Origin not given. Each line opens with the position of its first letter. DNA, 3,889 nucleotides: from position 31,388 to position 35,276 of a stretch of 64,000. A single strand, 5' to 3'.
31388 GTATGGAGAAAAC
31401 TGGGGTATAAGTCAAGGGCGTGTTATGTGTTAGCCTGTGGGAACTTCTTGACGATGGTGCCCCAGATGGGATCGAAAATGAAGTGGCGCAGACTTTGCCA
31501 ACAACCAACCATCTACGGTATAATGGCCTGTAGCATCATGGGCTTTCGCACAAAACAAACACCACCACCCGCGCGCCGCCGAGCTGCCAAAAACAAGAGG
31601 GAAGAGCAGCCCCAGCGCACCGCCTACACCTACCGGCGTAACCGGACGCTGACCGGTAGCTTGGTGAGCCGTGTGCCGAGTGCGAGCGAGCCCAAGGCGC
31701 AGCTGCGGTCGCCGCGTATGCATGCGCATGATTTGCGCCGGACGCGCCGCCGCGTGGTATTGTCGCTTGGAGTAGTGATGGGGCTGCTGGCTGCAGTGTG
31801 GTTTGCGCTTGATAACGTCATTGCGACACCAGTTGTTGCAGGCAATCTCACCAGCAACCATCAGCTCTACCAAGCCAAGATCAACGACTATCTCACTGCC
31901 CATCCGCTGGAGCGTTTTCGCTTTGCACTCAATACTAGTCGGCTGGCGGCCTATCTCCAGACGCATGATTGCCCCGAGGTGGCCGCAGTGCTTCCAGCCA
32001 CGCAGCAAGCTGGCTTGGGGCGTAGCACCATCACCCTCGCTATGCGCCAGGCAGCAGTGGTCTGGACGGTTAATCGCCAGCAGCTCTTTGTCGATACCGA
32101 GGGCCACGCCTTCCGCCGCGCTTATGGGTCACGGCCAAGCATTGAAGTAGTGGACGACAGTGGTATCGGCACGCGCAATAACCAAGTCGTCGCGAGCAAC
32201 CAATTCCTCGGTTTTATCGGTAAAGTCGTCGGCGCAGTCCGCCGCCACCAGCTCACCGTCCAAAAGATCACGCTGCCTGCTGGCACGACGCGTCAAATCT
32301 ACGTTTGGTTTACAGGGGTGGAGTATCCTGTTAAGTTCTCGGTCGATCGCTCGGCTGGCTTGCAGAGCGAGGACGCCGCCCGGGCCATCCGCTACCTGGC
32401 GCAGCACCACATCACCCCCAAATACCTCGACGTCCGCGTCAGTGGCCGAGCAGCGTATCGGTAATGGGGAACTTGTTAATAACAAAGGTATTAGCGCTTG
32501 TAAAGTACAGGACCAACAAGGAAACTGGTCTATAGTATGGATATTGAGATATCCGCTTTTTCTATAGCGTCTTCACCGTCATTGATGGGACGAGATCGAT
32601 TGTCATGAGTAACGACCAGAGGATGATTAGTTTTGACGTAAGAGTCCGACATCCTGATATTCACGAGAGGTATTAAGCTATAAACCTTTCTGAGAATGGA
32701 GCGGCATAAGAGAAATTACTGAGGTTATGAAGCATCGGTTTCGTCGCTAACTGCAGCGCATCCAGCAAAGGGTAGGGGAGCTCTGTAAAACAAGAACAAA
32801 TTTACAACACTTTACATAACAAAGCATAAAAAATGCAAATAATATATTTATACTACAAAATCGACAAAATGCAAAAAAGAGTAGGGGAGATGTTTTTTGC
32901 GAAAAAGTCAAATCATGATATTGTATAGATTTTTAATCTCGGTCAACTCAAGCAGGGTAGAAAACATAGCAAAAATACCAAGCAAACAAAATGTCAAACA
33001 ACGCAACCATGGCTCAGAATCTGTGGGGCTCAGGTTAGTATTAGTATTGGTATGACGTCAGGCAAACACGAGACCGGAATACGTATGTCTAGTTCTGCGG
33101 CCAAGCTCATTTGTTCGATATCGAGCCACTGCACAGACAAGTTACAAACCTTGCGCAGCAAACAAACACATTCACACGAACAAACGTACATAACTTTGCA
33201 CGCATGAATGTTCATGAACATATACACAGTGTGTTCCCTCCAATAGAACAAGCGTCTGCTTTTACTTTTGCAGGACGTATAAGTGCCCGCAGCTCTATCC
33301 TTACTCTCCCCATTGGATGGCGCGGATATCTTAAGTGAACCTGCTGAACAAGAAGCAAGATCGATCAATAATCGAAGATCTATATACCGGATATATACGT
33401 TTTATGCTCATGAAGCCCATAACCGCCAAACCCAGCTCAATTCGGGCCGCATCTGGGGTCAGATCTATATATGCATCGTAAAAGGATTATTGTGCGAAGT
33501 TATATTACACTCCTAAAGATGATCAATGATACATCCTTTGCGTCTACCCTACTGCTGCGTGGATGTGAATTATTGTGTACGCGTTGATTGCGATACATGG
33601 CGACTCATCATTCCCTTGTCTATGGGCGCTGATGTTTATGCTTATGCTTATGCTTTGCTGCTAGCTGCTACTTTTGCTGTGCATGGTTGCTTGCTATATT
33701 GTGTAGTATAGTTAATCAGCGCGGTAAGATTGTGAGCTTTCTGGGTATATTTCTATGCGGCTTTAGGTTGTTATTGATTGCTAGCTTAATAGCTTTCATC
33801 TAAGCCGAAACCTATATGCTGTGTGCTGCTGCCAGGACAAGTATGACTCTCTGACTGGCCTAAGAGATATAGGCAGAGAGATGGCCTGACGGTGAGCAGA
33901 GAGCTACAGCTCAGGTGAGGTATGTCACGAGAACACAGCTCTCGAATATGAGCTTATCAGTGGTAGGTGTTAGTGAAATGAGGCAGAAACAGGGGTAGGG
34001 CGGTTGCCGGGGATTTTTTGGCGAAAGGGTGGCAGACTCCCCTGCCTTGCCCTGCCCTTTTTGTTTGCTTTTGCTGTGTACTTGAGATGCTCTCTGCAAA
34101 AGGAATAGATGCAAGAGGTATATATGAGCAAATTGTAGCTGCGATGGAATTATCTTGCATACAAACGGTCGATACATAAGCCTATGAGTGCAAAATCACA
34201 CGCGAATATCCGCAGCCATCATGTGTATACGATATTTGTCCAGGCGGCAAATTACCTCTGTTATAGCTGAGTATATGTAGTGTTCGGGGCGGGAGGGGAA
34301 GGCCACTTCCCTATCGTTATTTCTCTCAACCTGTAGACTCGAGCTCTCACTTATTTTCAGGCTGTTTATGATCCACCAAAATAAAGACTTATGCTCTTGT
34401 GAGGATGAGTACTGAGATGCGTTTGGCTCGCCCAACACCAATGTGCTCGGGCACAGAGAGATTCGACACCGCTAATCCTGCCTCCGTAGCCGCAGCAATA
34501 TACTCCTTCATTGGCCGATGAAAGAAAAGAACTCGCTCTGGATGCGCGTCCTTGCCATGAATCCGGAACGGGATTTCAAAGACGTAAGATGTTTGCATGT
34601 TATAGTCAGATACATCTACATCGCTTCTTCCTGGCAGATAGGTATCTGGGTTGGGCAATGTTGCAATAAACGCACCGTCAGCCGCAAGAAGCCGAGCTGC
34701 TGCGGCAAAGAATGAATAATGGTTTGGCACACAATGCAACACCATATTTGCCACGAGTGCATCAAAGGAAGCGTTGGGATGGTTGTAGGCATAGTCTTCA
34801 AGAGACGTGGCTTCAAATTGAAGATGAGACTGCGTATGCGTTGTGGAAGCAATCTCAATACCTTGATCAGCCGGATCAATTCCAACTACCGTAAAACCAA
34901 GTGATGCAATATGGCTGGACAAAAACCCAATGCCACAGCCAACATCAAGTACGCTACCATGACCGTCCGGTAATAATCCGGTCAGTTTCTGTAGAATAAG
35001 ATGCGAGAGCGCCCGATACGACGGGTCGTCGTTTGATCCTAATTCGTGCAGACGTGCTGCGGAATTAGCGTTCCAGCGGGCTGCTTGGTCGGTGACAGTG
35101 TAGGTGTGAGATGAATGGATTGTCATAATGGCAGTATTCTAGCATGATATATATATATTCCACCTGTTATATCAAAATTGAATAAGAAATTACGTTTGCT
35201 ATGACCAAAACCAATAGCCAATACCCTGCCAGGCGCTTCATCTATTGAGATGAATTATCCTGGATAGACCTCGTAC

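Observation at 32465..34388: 1.9-kb AT-rich, ORF-free gap where ftsA/ftsZ would be expected, coinciding with a coding-strand switch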

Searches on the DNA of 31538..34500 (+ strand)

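Call 8: search_rna_families(source=window, start=32300, end=34500, threshold=evalue, max_evalue=10)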
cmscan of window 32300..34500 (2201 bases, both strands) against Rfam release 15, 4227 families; matches with E-value up to 10: 5.
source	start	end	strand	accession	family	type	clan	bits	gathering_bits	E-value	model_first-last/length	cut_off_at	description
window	33987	34062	+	RF00802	mir-207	Gene; miRNA;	-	22.9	88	0.3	1-78/78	no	mir-207 microRNA precursor family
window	32332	32349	+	RF00390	TYMV_upPK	Cis-reg;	-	17.7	38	2.5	1-23/23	no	turnip yellow mosaic virus upstream pseudo-knot (TYMV_upPK)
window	33980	34070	+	RF03486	mir-3940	Gene; miRNA;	-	17.7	84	8.4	1-92/92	no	mir-3940 microRNA precursor family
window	33161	33215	-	RF00700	mir-375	Gene; miRNA;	-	14.7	46.7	9.3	1-67/67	no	mir-375 microRNA precursor family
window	32869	32887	+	RF02914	DUF805b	Cis-reg;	CL00115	13.9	35.6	1.8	1-35/35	no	DUF805b RNA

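Call 60: search_rna_families(sources=[L085, L050, L062, L074, L076, L066, L047], threshold=gathering)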
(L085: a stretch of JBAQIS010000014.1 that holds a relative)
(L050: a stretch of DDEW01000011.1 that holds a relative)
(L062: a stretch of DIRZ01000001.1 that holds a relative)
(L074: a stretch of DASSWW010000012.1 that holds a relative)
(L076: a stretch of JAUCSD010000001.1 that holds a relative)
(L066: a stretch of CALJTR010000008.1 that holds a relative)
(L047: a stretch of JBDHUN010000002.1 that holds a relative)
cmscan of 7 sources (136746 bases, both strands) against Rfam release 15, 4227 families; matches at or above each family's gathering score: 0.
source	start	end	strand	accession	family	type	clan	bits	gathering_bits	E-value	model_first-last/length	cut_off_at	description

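Call 61: search_rna_families(source=L085, start=8900, end=9800, threshold=evalue, max_evalue=10)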
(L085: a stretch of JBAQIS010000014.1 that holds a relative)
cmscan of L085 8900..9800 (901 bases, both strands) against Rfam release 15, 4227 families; matches with E-value up to 10: 3.
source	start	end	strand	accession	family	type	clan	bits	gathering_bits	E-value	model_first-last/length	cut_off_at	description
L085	9353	9454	+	RF01442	S_pombe_snR90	Gene; snRNA; snoRNA; HACA-box;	-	18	80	7.3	1-158/158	no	small nucleolar RNA snR90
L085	8994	9054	+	RF04134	MIR7504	Gene; miRNA;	-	17.9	83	4.2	31-93/124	no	MIR7504 microRNA precursor family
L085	8983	9037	+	RF02060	STnc410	Gene; sRNA;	-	13.9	50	2.9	1-158/158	no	Enterobacterial sRNA STnc410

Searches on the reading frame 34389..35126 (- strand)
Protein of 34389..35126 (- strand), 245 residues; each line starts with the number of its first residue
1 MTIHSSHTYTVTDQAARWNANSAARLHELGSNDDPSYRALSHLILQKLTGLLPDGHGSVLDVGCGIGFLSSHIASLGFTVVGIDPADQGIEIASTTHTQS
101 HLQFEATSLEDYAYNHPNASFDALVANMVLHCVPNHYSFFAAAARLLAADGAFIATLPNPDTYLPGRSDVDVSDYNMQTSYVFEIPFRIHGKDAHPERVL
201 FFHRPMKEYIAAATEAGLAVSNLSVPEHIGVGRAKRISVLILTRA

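Call 7: search_protein_families(library=pfam, proteins=[window:34389-35126:-])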
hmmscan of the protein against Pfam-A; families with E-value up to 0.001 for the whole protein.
window:34389-35126:- (245 aa): 9 families
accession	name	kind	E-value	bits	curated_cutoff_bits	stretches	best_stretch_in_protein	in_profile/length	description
PF13489.12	Methyltransf_23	-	1.2e-16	61.3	27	1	44-162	9-123/164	Methyltransferase domain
PF08241.18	Methyltransf_11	-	1.3e-16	61.4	21.2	1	60-154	1-94/95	Methyltransferase domain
PF13649.12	Methyltransf_25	-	1.9e-14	54.5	27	1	59-151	1-97/97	Methyltransferase domain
PF13847.12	Methyltransf_31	-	1.7e-13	50.9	27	1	55-165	3-119/145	Methyltransferase domain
PF08242.18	Methyltransf_12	-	5.1e-13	50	30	1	60-152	1-97/98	Methyltransferase domain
PF05175.20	MTS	-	2.2e-07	31.1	23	1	43-153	22-136/170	Methyltransferase small domain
PF06325.19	PrmA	-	5.6e-07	29.8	22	1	43-154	150-257/296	Ribosomal protein L11 methyltransferase (PrmA)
PF02353.26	CMAS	-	8.5e-05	22.4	27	1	45-154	55-163/273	Mycolic acid cyclopropane synthetase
PF03848.20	TehB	-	0.00023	21.1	20.4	1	57-131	32-106/193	Tellurite resistance protein TehB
